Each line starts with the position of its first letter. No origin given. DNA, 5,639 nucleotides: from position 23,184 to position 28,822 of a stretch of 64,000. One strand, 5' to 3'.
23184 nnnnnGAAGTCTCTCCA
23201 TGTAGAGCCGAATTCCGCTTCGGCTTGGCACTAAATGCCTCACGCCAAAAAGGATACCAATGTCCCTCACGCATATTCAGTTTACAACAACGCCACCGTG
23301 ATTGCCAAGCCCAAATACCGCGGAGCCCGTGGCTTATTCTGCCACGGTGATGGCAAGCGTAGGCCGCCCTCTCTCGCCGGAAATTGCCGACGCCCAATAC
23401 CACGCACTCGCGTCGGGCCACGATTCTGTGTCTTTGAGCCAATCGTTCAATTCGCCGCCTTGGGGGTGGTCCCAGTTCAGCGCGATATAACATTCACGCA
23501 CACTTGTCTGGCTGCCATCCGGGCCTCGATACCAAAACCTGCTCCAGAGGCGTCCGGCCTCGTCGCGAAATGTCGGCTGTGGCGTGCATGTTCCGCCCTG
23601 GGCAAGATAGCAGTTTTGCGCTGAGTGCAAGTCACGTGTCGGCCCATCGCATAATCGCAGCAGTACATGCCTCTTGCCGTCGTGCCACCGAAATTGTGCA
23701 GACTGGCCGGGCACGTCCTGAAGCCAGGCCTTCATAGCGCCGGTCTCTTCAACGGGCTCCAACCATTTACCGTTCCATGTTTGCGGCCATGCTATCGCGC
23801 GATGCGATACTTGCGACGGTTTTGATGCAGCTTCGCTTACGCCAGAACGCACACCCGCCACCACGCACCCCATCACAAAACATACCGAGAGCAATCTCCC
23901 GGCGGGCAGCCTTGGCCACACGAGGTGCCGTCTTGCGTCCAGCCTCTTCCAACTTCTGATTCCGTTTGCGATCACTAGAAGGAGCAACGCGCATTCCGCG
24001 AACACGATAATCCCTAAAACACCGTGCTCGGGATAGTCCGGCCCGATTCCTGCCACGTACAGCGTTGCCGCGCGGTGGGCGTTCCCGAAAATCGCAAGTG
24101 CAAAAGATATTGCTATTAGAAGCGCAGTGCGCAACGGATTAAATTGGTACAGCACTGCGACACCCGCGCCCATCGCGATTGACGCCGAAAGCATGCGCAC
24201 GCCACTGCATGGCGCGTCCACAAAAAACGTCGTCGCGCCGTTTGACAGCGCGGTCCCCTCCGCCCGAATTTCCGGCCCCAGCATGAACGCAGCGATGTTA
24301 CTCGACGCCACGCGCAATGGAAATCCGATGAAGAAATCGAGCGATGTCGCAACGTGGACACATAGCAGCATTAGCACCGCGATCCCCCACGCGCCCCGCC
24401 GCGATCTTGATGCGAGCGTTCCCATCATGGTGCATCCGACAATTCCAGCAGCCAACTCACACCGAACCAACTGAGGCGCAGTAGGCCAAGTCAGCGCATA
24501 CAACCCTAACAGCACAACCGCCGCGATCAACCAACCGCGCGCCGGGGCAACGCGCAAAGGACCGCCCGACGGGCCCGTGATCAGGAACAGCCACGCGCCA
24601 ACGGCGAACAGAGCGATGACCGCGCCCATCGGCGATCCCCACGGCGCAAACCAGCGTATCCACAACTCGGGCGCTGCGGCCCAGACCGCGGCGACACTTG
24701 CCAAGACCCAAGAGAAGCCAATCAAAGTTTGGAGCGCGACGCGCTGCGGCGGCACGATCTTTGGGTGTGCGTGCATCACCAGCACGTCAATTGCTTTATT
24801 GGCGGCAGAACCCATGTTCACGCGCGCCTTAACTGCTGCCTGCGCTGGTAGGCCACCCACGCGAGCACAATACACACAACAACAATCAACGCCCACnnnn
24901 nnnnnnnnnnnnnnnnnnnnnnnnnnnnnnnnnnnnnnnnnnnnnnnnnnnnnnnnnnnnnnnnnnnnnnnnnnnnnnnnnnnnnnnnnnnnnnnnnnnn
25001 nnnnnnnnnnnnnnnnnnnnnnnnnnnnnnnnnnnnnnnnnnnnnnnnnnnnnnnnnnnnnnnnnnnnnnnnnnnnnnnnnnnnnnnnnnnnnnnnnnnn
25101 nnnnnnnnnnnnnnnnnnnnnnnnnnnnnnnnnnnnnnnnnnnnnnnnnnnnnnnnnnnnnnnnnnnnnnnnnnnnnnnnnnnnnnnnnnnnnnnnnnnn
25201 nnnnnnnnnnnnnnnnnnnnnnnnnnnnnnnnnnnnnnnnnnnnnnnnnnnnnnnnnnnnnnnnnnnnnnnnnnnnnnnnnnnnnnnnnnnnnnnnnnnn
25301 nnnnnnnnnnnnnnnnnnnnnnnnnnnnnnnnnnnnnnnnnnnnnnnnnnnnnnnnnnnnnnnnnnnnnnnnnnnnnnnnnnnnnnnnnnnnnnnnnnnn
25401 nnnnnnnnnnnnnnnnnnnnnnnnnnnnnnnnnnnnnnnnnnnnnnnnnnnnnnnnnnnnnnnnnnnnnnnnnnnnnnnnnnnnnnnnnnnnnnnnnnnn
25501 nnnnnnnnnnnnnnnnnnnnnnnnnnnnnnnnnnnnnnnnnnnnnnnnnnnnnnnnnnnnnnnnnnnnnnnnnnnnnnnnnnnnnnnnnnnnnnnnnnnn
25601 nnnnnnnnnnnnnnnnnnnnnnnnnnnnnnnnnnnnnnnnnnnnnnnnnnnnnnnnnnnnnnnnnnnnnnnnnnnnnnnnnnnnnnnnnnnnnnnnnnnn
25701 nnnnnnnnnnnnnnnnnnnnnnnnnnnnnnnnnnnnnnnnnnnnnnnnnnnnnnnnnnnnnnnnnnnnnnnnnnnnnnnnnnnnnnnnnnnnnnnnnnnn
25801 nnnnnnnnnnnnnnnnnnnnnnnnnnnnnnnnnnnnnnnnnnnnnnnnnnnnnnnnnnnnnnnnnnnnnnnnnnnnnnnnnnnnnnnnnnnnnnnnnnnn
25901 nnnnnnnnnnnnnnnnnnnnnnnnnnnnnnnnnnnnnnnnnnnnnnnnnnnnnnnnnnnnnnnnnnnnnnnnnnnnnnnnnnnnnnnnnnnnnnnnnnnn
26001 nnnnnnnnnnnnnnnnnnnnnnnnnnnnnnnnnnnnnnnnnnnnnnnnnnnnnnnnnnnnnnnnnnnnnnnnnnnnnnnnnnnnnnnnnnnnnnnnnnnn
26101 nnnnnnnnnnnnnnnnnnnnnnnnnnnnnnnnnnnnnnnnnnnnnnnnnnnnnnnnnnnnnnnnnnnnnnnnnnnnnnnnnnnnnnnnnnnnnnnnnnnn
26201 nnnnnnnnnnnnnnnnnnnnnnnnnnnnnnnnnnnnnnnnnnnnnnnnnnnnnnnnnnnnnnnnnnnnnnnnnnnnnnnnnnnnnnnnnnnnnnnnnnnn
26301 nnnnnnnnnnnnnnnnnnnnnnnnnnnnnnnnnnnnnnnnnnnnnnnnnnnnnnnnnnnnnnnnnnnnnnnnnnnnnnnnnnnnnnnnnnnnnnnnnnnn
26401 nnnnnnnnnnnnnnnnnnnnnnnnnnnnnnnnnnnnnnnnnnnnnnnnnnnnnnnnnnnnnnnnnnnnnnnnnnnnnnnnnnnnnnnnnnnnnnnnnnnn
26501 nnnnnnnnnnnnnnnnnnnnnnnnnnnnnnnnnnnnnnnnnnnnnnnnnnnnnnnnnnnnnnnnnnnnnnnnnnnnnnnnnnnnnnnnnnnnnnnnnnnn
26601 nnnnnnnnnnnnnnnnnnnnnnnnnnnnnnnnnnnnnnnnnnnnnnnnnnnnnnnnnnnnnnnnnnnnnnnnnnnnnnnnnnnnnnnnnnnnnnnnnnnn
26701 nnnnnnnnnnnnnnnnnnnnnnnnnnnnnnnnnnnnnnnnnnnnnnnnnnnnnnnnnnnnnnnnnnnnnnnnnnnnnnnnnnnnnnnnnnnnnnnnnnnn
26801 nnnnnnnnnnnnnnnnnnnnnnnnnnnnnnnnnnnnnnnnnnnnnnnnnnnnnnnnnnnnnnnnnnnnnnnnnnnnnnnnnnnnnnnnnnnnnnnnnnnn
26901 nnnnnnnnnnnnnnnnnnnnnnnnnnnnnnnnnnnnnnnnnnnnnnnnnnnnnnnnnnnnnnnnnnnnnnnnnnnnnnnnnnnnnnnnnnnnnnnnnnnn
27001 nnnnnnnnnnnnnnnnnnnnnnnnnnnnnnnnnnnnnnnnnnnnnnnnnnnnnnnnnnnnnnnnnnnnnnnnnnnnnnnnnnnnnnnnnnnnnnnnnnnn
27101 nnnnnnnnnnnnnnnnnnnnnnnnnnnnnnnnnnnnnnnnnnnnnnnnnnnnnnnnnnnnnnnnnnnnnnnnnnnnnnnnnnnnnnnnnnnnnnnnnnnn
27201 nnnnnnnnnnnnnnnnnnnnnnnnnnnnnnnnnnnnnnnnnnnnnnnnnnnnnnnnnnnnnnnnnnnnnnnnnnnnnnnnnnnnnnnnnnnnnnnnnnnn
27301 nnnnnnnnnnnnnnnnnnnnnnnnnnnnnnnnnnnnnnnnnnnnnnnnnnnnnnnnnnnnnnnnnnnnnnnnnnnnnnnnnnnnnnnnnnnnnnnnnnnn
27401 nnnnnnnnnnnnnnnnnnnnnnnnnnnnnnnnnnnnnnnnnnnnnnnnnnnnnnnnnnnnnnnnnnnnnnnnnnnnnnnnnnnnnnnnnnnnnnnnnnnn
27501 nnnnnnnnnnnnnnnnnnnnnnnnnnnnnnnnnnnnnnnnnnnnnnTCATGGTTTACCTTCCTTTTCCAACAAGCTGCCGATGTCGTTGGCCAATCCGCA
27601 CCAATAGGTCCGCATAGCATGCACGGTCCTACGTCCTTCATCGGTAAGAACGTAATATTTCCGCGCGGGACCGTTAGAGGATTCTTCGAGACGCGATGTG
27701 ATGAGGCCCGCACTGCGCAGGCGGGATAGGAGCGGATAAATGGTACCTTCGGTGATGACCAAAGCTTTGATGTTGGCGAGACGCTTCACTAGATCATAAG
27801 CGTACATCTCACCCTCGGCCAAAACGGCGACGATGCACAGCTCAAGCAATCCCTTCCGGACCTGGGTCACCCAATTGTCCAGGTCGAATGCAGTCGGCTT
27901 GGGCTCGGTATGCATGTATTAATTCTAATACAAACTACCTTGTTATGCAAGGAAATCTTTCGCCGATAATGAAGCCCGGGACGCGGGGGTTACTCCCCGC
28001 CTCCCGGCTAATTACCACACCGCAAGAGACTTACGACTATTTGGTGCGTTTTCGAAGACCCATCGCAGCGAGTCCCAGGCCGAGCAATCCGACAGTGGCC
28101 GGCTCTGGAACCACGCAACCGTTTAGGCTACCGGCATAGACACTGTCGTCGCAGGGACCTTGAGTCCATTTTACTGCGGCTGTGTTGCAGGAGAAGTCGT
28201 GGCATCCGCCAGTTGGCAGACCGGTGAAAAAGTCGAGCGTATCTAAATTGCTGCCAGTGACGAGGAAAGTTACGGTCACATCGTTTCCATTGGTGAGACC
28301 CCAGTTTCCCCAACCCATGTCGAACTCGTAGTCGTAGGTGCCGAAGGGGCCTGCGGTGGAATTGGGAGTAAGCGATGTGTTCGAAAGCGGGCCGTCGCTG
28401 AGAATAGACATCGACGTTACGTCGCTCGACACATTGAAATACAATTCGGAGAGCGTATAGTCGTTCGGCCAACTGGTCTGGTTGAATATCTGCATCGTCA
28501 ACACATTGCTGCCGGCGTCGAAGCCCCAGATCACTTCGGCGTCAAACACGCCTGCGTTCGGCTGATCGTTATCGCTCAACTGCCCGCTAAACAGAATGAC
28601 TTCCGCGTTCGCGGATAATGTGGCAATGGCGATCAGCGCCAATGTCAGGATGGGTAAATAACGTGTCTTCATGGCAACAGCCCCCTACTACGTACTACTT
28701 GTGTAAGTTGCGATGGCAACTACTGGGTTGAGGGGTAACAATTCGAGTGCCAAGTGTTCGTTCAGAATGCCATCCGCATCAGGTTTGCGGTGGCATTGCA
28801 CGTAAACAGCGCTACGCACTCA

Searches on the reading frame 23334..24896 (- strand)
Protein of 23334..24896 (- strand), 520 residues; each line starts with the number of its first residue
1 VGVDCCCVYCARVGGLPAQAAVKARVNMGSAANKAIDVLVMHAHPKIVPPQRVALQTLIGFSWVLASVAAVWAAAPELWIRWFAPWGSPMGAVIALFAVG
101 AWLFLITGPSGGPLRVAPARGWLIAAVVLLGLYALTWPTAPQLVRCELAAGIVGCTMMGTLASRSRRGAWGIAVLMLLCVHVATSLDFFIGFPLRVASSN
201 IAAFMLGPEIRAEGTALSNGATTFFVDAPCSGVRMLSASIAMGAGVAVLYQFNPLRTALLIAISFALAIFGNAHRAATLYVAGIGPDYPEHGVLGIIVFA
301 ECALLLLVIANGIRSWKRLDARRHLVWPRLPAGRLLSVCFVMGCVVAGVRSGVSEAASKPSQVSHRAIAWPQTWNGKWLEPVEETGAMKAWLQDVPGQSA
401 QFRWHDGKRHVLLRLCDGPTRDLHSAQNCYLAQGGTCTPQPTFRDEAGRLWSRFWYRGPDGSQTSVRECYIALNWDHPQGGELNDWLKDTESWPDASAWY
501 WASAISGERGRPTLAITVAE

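Call 57: search_protein_families(library=pfam, proteins=[window:23334-24896:-], max_evalue=0.01)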
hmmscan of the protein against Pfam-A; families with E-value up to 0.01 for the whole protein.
window:23334-24896:- (520 aa): 1 family
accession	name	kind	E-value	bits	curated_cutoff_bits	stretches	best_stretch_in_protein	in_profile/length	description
PF09721.15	Exosortase_EpsH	-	1.2e-16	61.4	25.7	1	68-310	5-251/254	Transmembrane exosortase (Exosortase_EpsH)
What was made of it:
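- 23334..24896 (-): Exosortase (EpsH family), the presumed sorting enzyme for the PEP-CTERM cargo. PF09721, E = 1.2e-16 (call 57).
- On PEP-CTERM / exosortase sorting system: PF09721, E = 1.2e-16, at 23334-24896 (call 57).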

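Call 58: search_protein_families(library=ncbifam, proteins=[window:23334-24896:-], max_evalue=0.001)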
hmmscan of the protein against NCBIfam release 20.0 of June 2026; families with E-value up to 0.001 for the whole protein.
window:23334-24896:- (520 aa): 8 families
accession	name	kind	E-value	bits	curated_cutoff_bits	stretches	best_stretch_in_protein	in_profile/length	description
NF012182.0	exosortase_XrtQ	exception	5.9e-17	62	270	1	60-309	6-255/256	exosortase Q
NF033770.1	exosort_XrtT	exception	2.1e-14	53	250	1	65-434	4-383/472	exosortase T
TIGR04476.1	exosort_XrtN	exception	5.9e-13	48.7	200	1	169-301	93-234/406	exosortase N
TIGR02602.1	8TM_EpsH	subfamily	1e-09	38.3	105.55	1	101-311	21-238/241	exosortase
TIGR04178.1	exo_archaeo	signature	8.7e-09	35.6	23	1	225-309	2-90/97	exosortase/archaeosortase family protein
TIGR03109.2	exosort_XrtA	exception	3.5e-08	33.2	208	1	98-312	39-258/261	exosortase A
TIGR04152.1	exosort_VPLPA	exception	2.5e-06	26.9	400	1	124-310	43-239/486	VPLPA-CTERM-specific exosortase XrtD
TIGR04489.1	exosort_XrtO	exception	2.2e-05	23.4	250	1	165-434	101-379/451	exosortase O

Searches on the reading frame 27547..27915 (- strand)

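Call 57: search_protein_families(library=pfam, proteins=[window:27547-27915:-], max_evalue=0.01)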
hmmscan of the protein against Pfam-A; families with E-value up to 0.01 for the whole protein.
window:27547-27915:- (122 aa): 3 families
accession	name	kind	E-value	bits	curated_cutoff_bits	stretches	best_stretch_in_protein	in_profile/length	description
PF03551.20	PadR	-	2.7e-20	72.6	27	1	28-99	1-74/75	Transcriptional regulator PadR-like family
PF04458.17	DUF505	-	0.0062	15.4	28.7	1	61-102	369-407/622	Protein of unknown function (DUF505)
PF01022.26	HTH_5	-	0.0076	16.5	22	0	28-74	7-47/47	Bacterial regulatory protein, arsR family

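Call 58: search_protein_families(library=ncbifam, proteins=[window:27547-27915:-], max_evalue=0.001)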
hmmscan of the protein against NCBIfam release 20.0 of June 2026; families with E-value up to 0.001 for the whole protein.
window:27547-27915:- (122 aa): 4 families
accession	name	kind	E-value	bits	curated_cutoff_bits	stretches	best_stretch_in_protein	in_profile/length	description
TIGR03433.1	padR_acidobact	paralog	2.9e-16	59.4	101.8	1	21-117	2-100/101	PadR family transcriptional regulator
TIGR02719.1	repress_PhaQ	equivalog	1.5e-09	38.3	139.35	1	18-100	19-101/138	poly-beta-hydroxybutyrate-responsive repressor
NF053635.1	TransRegRv3488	equivalog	1.5e-08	34.8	140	1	18-111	3-94/98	Rv3488 family transcriptional regulator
NF006931.0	PRK09416.1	equivalog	3.4e-06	27.3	112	1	32-101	51-118/135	PadR family transcriptional regulator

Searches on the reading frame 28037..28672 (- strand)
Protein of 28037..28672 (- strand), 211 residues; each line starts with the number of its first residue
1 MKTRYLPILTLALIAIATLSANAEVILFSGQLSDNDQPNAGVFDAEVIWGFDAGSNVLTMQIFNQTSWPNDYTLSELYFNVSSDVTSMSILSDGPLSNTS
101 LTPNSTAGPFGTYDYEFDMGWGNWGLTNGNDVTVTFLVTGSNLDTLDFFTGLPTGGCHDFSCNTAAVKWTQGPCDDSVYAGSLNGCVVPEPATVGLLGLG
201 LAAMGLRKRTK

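Call 57: search_protein_families(library=pfam, proteins=[window:28037-28672:-], max_evalue=0.01)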
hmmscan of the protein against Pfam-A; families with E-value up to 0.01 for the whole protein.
window:28037-28672:- (211 aa): 1 family
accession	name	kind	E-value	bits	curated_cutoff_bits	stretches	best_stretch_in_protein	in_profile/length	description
PF07589.16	PEP-CTERM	-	1.7e-06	28.3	20.7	1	188-209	2-24/24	PEP-CTERM motif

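Call 58: search_protein_families(library=ncbifam, proteins=[window:28037-28672:-], max_evalue=0.001)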
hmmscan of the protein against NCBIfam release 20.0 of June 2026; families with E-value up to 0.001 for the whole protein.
window:28037-28672:- (211 aa): 6 families
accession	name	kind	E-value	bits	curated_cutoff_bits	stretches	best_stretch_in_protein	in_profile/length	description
TIGR02595.1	PEP_CTERM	domain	4.5e-06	27.1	16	1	188-210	1-23/24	PEP-CTERM sorting domain-containing protein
NF033947.0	PEP-cistern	hypoth_equivalog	8.4e-06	25.7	60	1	50-209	39-194/195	cistern family PEP-CTERM protein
NF038125.1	PEP_CTERM_THxN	subfamily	1.4e-05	24.8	85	1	187-211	222-246/246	THxN family PEP-CTERM protein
NF038126.1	PEP_CTERM_FxDxF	subfamily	6e-05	23.3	50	1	80-208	61-162/165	FxDxF family PEP-CTERM protein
NF038129.1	PEP_NF038129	equivalog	6.5e-05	22.9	65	1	122-209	108-192/194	NF038129 family PEP-CTERM protein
NF041538.1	PEP_EDSA_1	subfamily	6.9e-05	22.7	100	1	188-209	284-305/307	EDSAP-1 family PEP-CTERM protein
